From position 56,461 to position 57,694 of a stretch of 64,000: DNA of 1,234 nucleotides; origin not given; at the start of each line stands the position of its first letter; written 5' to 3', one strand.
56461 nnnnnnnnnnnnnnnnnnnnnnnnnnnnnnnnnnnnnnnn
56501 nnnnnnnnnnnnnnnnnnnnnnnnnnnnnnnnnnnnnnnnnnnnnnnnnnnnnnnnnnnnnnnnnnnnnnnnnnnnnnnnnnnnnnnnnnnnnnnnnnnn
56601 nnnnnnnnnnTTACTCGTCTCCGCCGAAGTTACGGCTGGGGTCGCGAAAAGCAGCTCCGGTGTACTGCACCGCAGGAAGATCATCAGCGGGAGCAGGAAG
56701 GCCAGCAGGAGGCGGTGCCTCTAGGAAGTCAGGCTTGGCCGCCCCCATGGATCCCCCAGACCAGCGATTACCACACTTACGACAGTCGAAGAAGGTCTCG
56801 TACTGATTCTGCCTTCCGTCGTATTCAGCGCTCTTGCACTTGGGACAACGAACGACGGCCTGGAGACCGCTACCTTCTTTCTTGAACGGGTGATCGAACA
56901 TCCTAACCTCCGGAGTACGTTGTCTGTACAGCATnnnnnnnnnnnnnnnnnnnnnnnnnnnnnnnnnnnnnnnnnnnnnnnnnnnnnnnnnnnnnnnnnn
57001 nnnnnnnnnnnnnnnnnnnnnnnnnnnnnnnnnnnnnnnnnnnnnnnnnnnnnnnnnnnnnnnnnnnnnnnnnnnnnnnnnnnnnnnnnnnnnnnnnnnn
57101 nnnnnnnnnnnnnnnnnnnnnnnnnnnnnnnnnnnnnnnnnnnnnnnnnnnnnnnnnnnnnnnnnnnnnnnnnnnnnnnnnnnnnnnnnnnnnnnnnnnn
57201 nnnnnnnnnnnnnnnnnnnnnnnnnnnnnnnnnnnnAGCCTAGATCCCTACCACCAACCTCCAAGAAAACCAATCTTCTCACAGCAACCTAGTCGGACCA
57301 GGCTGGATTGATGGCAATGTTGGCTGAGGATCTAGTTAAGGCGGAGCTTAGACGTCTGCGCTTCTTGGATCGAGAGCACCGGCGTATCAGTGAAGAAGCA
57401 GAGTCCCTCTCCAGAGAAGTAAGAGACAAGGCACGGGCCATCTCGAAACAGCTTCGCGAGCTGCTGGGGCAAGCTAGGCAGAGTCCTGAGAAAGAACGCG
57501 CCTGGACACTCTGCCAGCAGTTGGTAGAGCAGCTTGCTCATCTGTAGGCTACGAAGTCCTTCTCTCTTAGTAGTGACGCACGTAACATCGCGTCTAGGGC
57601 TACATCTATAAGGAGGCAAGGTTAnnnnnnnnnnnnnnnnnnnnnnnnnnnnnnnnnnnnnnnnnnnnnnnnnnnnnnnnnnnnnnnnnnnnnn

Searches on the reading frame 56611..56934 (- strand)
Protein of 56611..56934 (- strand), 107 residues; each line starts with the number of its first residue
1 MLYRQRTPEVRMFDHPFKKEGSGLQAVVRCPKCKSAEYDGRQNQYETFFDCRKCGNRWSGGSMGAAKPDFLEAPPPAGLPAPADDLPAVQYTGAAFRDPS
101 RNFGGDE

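Call 4: search_protein_families(library=pfam, proteins=[window:56611-56934:-], max_evalue=0.1)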
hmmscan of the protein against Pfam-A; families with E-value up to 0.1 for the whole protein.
window:56611-56934:- (107 aa): 7 families
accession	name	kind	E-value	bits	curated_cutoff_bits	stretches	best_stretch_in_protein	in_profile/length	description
PF01873.23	eIF-5_eIF-2B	-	0.018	15.3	27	1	27-56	87-116/117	Domain found in IF2B/IF5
PF10080.14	FtrD-like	-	0.029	14.9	26.3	1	18-65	25-68/101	Membrane iron-sulfur containing protein FtrD-like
PF01096.23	Zn_ribbon_TFIIS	-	0.029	14.7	21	0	29-59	2-39/39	Transcription factor S-II (TFIIS)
PF23470.1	Zn_ribbon_PF0610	-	0.038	14.2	26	0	28-35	19-26/39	PF0610 rubredoxin-like zinc beta-ribbon domain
PF23783.1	Zn_ribbon_TiaS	-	0.043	14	27.3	0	29-39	21-31/41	TiaS C-terminal zinc ribbon domain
PF09723.15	Zn_ribbon_8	-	0.073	13.5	34.4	0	27-36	27-35/41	Zinc ribbon domain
PF13453.11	Zn_ribbon_TFIIB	-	0.097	12.5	22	0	29-55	1-26/41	Transcription factor zinc-finger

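Call 5: search_protein_families(library=phrogs, proteins=[window:56611-56934:-], max_evalue=0.01)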
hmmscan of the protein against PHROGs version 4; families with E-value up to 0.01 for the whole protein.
window:56611-56934:- (107 aa): 0 families

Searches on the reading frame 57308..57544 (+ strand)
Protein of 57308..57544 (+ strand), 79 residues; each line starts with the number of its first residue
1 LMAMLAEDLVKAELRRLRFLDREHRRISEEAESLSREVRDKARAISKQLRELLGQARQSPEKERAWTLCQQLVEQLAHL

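Call 4: search_protein_families(library=pfam, proteins=[window:57308-57544:+], max_evalue=0.1)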
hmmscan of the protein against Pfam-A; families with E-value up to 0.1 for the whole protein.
window:57308-57544:+ (79 aa): 5 families
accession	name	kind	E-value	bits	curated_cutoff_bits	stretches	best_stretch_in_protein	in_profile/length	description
PF18327.6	PRODH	-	0.00049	20.8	26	1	49-76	19-47/48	Proline utilization A proline dehydrogenase N-terminal domain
PF10809.13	DUF2732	-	0.012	16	25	1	38-78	6-46/75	Protein of unknown function (DUF2732)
PF07743.18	HSCB_C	-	0.013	16.3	22.1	0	29-61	24-49/74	HSCB C-terminal oligomerisation domain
PF01814.28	Hemerythrin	-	0.018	15.9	25.3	1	17-59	3-49/127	Hemerythrin HHE cation binding domain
PF16073.10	SAT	-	0.018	15.1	22.8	1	18-79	28-88/239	Starter unit:ACP transacylase in aflatoxin biosynthesis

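Call 5: search_protein_families(library=phrogs, proteins=[window:57308-57544:+], max_evalue=0.01)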
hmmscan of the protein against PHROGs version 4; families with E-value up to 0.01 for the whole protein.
window:57308-57544:+ (79 aa): 1 family
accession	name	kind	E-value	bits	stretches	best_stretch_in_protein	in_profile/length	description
phrog_8386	-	unknown function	0.0027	17.8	1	21-68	195-241/366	-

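Call 70: search_protein_families(library=ncbifam, proteins=[window:57308-57544:+], max_evalue=0.01)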
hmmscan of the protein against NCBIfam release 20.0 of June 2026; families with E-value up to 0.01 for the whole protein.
window:57308-57544:+ (79 aa): 0 families
